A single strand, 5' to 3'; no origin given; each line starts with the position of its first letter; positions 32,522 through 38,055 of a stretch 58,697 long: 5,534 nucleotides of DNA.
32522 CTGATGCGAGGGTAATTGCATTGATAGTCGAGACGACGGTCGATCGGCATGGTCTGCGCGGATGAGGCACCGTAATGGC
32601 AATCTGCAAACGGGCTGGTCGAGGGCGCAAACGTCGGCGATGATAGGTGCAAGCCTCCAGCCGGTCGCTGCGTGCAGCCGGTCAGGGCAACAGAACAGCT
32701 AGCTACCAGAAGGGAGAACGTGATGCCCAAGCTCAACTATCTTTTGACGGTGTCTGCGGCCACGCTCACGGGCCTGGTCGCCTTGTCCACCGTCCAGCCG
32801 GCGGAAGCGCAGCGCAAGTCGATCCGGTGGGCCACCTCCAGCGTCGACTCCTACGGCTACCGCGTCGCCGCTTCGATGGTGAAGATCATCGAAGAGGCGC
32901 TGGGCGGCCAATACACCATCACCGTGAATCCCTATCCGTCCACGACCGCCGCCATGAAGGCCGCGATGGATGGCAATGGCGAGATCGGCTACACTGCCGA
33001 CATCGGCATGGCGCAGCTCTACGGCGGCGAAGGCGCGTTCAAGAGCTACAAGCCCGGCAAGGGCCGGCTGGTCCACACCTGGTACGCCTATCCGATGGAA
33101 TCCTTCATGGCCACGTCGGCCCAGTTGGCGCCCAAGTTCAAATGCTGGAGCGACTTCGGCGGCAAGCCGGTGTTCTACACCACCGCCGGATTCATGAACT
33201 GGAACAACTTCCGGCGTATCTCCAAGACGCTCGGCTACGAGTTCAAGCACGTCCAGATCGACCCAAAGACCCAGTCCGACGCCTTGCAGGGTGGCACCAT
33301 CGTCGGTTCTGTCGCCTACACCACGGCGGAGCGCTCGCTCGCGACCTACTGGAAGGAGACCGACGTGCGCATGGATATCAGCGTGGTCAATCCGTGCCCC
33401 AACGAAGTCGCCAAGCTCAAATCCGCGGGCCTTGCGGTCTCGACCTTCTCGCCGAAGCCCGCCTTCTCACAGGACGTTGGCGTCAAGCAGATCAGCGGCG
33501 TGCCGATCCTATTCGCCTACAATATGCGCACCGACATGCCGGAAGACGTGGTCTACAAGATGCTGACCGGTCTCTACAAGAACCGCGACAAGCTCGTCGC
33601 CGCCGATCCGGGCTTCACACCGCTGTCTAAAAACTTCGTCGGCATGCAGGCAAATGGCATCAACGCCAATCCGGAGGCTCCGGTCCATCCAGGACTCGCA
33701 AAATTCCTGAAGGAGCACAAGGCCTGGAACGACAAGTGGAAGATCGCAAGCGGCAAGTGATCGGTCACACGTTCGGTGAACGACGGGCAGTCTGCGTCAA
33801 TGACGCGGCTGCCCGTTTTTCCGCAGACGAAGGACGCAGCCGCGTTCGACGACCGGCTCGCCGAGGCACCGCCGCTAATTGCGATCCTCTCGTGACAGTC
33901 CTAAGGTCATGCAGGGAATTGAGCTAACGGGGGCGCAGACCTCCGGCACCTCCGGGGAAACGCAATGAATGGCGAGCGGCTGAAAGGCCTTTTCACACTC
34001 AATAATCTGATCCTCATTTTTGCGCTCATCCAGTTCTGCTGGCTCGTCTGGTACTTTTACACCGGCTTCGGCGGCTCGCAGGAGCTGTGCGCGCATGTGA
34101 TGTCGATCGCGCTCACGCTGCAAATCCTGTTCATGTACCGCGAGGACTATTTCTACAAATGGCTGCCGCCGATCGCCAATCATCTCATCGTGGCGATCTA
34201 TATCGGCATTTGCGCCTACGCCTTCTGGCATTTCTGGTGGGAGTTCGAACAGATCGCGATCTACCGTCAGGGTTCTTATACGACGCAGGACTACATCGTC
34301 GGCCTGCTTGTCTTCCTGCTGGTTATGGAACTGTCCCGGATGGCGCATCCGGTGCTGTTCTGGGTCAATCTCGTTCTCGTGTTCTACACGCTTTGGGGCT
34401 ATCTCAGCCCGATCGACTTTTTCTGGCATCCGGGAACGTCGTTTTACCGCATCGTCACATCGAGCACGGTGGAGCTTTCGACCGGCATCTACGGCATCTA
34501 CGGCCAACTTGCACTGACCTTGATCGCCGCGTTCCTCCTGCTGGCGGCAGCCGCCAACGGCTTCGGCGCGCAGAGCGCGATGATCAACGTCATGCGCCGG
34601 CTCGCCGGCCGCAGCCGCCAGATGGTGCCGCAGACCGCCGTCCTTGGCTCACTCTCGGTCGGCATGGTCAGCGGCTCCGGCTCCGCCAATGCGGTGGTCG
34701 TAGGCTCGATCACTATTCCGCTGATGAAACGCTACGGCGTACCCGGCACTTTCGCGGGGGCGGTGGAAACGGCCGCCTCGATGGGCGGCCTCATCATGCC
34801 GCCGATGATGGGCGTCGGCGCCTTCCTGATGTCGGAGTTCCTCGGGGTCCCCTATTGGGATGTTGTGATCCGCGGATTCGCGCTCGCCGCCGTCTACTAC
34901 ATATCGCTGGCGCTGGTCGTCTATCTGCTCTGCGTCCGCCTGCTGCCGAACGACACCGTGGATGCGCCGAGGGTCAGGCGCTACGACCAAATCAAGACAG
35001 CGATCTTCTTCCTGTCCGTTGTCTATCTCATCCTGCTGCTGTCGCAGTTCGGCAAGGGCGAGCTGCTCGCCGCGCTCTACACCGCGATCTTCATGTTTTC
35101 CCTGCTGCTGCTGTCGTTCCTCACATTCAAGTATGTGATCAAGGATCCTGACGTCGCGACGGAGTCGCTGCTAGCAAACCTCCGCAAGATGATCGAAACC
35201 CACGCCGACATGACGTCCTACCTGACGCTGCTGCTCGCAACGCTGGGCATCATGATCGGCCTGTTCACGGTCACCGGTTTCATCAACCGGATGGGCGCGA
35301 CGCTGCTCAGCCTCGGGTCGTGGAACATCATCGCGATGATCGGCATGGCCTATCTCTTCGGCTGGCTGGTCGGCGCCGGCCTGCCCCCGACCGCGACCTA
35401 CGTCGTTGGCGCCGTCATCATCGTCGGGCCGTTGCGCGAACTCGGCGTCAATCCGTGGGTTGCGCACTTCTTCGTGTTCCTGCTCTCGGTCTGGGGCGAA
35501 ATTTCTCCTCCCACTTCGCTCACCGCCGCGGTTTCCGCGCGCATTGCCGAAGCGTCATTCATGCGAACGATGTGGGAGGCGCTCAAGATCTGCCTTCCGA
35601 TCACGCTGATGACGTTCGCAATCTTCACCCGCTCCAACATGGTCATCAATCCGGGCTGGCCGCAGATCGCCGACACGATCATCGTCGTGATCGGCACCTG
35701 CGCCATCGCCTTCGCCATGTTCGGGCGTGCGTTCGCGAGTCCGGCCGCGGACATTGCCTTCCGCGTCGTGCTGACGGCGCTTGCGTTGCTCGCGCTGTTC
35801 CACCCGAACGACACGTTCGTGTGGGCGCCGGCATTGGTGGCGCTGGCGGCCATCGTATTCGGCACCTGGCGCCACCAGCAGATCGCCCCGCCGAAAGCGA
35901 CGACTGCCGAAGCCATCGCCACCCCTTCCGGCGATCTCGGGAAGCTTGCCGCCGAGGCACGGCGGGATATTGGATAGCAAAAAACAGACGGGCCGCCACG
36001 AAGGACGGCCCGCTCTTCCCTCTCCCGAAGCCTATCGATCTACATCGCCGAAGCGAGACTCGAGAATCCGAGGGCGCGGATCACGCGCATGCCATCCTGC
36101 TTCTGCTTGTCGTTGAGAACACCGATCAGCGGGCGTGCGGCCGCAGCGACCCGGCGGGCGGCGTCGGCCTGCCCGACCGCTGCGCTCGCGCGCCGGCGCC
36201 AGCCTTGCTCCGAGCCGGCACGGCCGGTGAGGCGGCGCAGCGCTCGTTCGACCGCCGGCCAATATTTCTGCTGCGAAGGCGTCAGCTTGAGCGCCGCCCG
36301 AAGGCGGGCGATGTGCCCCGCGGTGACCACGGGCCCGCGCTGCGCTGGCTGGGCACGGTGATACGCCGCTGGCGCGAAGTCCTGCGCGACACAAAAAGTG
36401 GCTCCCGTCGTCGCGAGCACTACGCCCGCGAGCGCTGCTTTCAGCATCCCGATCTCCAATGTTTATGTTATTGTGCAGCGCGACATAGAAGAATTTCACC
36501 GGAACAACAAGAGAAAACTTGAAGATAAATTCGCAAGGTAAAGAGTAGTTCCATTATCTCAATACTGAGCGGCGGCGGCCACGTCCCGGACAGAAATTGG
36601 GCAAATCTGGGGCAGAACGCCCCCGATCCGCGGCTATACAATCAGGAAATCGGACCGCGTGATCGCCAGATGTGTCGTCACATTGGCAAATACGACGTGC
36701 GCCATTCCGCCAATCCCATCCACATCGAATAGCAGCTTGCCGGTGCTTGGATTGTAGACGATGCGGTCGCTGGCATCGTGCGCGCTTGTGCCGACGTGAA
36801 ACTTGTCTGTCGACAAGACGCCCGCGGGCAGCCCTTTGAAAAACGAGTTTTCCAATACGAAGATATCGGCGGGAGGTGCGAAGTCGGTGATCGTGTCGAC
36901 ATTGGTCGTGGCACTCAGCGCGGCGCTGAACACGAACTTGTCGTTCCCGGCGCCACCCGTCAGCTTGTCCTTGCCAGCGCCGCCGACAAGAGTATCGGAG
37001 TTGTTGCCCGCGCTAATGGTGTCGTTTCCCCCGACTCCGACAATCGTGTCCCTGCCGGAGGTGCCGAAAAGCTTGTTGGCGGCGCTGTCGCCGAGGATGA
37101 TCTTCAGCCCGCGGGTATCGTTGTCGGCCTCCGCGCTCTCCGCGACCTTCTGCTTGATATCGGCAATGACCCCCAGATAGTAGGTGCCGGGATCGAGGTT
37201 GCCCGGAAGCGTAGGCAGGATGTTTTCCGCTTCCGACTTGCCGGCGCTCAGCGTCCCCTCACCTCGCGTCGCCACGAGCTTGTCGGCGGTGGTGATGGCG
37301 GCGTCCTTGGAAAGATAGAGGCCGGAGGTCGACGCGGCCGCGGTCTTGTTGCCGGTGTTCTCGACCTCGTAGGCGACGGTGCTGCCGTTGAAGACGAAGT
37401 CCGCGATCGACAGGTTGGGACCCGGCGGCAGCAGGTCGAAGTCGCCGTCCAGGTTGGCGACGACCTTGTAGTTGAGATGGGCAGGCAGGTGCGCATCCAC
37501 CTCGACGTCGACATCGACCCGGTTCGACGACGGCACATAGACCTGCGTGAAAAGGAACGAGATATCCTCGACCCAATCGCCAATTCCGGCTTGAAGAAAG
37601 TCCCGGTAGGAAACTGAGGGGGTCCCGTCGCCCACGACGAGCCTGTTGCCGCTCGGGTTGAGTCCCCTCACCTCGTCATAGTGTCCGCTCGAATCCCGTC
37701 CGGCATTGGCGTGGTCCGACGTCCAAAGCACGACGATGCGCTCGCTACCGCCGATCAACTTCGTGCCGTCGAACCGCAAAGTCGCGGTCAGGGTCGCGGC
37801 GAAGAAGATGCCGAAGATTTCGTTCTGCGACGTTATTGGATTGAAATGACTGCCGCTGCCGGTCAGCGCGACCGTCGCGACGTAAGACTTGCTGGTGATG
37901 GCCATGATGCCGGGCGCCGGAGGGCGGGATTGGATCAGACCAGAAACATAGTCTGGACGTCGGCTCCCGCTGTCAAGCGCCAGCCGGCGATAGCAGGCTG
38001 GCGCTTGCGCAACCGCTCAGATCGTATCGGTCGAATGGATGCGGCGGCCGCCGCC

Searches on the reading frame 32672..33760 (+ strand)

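Call 12: search_protein_families(library=pfam, proteins=[window:32672-33760:+], max_evalue=0.00001)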
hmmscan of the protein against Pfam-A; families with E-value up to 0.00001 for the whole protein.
window:32672-33760:+ (362 aa): 1 family
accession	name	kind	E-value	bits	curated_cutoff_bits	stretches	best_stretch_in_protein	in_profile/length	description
PF16868.10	NMT1_3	-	3.5e-12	47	27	1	54-348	2-287/289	NMT1-like family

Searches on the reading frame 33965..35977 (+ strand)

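Call 12: search_protein_families(library=pfam, proteins=[window:33965-35977:+], max_evalue=0.00001)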
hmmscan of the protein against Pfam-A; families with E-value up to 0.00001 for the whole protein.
window:33965-35977:+ (670 aa): 1 family
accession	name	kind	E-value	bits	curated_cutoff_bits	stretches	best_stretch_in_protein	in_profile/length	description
PF06808.19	DctM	-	2.6e-60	204.9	23.8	1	116-548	2-402/413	Tripartite ATP-independent periplasmic transporter, DctM component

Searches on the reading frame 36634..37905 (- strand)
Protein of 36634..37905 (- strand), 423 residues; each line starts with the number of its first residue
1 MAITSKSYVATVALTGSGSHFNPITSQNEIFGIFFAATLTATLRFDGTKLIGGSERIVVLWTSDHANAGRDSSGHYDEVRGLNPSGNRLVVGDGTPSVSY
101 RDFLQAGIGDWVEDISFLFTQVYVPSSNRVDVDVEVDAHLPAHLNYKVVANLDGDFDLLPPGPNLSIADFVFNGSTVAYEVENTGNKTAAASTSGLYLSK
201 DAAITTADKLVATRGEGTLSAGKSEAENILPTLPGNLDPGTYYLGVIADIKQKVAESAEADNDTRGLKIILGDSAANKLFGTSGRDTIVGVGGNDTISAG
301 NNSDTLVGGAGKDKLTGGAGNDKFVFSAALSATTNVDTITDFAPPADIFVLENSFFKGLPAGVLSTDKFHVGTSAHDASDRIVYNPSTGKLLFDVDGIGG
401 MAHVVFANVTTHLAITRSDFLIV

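Call 12: search_protein_families(library=pfam, proteins=[window:36634-37905:-], max_evalue=0.00001)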
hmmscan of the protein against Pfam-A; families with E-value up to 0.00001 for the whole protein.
window:36634-37905:- (423 aa): 3 families
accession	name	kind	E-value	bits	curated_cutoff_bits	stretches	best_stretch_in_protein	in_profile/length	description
PF00353.25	HemolysinCabind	-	1.6e-10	41.2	23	1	299-324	2-27/36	RTX calcium-binding nonapeptide repeat (4 copies)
PF07705.17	CARDB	-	1.9e-09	38.1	22.7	1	174-263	20-98/101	CARDB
PF08548.17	Peptidase_M10_C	-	7.8e-06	26.2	20.7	0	289-352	67-130/193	Peptidase M10 serralysin C terminal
